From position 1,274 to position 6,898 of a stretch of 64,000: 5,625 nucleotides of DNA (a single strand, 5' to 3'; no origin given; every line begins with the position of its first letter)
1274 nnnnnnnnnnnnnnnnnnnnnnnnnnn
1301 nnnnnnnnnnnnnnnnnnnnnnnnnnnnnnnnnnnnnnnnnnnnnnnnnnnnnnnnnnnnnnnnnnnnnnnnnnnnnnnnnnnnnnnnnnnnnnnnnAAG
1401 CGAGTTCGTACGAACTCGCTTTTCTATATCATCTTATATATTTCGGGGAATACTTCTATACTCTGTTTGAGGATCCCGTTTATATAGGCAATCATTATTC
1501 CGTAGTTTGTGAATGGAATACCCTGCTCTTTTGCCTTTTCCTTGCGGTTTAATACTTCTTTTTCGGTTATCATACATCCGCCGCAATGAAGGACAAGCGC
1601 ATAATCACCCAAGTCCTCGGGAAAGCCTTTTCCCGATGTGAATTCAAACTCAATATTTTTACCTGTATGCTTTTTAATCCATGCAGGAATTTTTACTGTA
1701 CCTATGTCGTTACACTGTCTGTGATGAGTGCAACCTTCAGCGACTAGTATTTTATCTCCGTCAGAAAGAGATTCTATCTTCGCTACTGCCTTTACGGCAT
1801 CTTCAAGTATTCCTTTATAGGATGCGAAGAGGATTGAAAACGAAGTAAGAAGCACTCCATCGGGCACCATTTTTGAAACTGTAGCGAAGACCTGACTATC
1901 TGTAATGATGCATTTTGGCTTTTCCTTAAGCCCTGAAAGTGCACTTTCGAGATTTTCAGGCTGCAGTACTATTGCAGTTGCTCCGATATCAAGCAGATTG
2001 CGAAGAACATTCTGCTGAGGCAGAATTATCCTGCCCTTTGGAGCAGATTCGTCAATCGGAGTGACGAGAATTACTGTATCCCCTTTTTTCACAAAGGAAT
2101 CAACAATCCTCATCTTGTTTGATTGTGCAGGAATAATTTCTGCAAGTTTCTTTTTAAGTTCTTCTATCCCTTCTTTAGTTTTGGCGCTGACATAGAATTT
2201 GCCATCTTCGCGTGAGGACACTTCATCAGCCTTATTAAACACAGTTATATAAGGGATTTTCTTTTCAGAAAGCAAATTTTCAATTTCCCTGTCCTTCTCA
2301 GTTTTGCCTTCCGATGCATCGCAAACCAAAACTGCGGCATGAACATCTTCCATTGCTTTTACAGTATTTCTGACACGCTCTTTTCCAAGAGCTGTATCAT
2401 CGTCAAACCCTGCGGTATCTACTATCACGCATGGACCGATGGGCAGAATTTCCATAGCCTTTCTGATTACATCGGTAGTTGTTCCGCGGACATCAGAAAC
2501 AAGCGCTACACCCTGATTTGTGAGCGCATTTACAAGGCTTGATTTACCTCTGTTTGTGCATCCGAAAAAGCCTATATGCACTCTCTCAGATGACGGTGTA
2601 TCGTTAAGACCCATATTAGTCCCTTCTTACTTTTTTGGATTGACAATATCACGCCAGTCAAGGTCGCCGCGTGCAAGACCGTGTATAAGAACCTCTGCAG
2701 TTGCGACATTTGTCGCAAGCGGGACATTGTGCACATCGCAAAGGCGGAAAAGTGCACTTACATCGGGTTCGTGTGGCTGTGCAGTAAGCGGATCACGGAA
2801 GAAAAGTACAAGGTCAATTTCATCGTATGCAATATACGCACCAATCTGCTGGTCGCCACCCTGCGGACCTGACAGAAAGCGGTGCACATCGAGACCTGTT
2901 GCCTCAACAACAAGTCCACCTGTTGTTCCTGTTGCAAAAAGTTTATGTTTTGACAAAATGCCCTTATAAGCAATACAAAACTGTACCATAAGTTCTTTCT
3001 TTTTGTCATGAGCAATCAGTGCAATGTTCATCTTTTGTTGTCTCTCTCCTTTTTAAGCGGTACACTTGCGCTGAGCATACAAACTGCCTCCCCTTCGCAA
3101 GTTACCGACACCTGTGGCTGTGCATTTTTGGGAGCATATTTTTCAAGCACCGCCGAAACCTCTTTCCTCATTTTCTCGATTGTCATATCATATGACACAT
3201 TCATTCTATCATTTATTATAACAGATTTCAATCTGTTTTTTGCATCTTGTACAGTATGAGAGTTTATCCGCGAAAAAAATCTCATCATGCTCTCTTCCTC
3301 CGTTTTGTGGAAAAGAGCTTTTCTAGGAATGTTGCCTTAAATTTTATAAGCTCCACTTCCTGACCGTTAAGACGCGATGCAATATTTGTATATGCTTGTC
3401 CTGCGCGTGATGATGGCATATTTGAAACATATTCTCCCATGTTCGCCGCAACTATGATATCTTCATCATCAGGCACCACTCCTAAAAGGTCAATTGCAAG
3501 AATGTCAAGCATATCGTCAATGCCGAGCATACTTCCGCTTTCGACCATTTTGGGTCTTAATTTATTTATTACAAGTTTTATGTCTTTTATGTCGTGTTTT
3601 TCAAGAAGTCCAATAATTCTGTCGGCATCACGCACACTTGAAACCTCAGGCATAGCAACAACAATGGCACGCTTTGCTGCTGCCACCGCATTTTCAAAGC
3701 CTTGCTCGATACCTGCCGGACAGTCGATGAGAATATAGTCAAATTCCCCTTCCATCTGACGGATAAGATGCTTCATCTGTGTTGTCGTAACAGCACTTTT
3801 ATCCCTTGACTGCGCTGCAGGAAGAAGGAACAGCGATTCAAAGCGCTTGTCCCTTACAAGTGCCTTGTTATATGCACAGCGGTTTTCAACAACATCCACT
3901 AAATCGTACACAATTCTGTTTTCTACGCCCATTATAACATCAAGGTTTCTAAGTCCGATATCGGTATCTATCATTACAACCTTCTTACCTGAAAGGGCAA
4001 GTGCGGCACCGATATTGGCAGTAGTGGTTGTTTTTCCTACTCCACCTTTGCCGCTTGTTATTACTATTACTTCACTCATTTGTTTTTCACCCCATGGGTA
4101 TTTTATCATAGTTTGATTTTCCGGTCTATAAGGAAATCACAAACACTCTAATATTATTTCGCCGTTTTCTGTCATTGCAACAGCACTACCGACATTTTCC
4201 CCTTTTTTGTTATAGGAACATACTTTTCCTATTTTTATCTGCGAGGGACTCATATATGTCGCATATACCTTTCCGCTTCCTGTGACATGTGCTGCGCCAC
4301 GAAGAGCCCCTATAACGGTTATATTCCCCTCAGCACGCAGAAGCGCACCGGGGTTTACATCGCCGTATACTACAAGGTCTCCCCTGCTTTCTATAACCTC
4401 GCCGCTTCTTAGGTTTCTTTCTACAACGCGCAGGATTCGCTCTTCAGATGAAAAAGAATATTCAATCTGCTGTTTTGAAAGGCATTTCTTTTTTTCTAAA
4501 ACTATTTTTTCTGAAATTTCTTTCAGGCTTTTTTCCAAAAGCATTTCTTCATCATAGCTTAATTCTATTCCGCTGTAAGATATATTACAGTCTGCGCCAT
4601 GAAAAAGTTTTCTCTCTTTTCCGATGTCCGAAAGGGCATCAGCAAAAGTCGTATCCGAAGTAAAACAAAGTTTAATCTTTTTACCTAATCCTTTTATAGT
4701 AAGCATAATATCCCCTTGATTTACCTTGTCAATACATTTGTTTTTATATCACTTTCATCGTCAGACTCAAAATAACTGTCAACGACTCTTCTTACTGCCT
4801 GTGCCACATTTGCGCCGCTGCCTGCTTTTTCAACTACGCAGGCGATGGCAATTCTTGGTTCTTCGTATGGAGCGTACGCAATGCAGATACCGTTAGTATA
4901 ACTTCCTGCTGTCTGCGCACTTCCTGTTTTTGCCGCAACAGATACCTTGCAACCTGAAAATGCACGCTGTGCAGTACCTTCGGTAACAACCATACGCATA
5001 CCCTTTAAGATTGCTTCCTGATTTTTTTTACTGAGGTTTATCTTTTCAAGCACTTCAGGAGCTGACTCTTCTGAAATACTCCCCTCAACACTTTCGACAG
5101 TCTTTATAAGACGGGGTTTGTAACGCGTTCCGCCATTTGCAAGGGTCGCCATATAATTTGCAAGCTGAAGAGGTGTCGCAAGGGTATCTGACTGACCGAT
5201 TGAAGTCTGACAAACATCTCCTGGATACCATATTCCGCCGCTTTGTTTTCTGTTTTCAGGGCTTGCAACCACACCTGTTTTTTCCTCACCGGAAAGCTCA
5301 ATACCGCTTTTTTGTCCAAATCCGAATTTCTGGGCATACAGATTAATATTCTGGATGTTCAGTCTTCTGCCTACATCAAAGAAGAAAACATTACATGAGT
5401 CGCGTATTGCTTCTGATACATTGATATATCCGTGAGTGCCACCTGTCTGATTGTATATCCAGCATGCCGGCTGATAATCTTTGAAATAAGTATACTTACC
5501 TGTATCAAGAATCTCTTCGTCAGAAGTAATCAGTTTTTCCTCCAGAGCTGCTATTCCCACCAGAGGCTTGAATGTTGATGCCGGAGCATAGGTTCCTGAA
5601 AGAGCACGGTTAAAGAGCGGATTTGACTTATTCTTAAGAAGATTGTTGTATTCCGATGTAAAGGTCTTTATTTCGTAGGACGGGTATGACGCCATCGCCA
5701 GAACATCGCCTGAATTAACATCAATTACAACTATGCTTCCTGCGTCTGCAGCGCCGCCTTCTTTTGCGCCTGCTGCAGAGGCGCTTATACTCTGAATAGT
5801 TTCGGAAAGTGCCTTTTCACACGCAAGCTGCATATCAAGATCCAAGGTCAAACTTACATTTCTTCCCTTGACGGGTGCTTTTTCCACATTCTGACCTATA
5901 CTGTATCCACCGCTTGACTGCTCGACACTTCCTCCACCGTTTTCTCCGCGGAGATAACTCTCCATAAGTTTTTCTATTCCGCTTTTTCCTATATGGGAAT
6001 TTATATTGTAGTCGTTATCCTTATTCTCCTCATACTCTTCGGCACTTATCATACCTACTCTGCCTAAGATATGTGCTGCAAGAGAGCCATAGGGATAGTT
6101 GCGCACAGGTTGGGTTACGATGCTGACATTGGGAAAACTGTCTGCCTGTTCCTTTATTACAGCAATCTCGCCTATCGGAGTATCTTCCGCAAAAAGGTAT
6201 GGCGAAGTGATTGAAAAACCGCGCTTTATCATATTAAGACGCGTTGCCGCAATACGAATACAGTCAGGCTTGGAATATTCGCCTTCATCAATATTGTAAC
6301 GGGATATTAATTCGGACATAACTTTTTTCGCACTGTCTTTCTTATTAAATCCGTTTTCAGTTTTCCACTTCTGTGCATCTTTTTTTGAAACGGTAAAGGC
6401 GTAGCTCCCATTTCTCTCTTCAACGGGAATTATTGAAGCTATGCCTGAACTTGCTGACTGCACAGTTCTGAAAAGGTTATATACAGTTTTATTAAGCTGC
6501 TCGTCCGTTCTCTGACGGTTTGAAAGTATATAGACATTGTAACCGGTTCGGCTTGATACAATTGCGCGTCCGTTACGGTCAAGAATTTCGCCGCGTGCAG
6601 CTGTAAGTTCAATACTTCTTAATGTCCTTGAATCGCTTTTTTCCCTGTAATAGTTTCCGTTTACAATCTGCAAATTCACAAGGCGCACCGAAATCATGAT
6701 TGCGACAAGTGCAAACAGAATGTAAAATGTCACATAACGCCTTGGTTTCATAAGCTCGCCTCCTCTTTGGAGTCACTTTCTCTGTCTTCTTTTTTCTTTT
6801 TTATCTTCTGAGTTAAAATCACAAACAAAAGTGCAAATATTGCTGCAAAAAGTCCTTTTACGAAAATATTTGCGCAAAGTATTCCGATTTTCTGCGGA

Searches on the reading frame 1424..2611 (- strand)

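Call 33: search_protein_families(library=ncbifam, proteins=[window:1424-2611:-], max_evalue=1e-25)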
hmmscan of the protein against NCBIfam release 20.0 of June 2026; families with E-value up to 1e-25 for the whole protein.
window:1424-2611:- (395 aa): 1 family
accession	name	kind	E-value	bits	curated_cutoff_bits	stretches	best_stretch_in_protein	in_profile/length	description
TIGR03918.1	GTP_HydF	equivalog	9.5e-156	518.5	325.55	1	5-384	2-391/392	[FeFe] hydrogenase H-cluster maturation GTPase HydF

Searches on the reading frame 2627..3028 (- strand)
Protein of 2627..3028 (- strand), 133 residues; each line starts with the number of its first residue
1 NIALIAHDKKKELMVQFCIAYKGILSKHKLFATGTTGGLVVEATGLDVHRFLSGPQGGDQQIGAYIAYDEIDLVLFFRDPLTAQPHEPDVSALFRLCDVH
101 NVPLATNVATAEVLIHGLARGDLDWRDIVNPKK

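Call 33: search_protein_families(library=ncbifam, proteins=[window:2627-3028:-], max_evalue=1e-25)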
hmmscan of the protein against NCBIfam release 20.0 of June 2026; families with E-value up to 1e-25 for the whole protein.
window:2627-3028:- (133 aa): 2 families
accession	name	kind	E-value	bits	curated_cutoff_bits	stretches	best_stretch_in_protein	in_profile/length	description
TIGR00160.1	MGSA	equivalog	1.1e-55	187.6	146.9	1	2-119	5-122/143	methylglyoxal synthase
NF003559.0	PRK05234.1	equivalog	1.7e-55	186.7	84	1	1-120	7-126/145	methylglyoxal synthase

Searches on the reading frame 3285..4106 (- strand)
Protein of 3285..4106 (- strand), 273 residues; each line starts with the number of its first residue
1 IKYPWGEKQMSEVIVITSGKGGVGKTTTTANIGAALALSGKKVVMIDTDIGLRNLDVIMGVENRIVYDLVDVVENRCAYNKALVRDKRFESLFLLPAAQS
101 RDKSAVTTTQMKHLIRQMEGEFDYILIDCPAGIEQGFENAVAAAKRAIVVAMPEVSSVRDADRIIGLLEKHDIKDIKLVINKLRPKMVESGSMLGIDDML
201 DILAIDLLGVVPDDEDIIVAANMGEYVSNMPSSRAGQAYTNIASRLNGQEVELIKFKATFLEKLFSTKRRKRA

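Call 33: search_protein_families(library=ncbifam, proteins=[window:3285-4106:-], max_evalue=1e-25)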
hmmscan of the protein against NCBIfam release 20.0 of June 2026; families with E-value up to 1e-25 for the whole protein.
window:3285-4106:- (273 aa): 3 families
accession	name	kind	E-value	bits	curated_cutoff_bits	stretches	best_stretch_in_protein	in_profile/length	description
TIGR01968.1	minD_bact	equivalog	2.4e-114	381.1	212.9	1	12-260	2-253/261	septum site-determining protein MinD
NF008079.0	PRK10818.1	equivalog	3.6e-72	242.9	508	1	10-265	1-268/270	septum site-determining protein MinD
TIGR01969.1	minD_arch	subfamily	1.8e-51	174.8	201.75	1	13-265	2-250/251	cell division ATPase MinD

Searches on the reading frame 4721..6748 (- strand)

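Call 33: search_protein_families(library=ncbifam, proteins=[window:4721-6748:-], max_evalue=1e-25)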
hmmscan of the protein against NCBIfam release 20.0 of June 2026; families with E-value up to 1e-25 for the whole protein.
window:4721-6748:- (675 aa): 8 families
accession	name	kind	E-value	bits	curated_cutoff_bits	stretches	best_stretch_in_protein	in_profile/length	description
TIGR03423.1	pbp2_mrdA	equivalog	2.7e-150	501.7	455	1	185-661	115-592/593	penicillin-binding protein 2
NF008061.0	PRK10795.1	equivalog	1.2e-77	262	962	1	204-669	153-622/634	peptidoglycan DD-transpeptidase MrdA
TIGR02214.1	spoVD_pbp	equivalog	2.3e-70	237.7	688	1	208-645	138-535/636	stage V sporulation protein D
NF038278.1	strep_PBP2B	exception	2.4e-49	168.4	975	1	4-659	12-674/678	penicillin-binding protein PBP2B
NF051842.1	PBP4_5_Efaec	equivalog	3.4e-37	128.2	700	1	198-612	236-614/668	penicillin-binding protein PBP4(5)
TIGR02074.1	PBP_1a_fam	subfamily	2.3e-28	99.3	508.75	1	290-613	218-485/535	PBP1A family penicillin-binding protein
NF038271.1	strep_PBP2X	exception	1.1e-26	93.3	1050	0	206-620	173-564/750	penicillin-binding protein PBP2X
NF011685.0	PRK15105.1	subfamily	2.1e-26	92.7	737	0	248-652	183-545/588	peptidoglycan glycosyltransferase FtsI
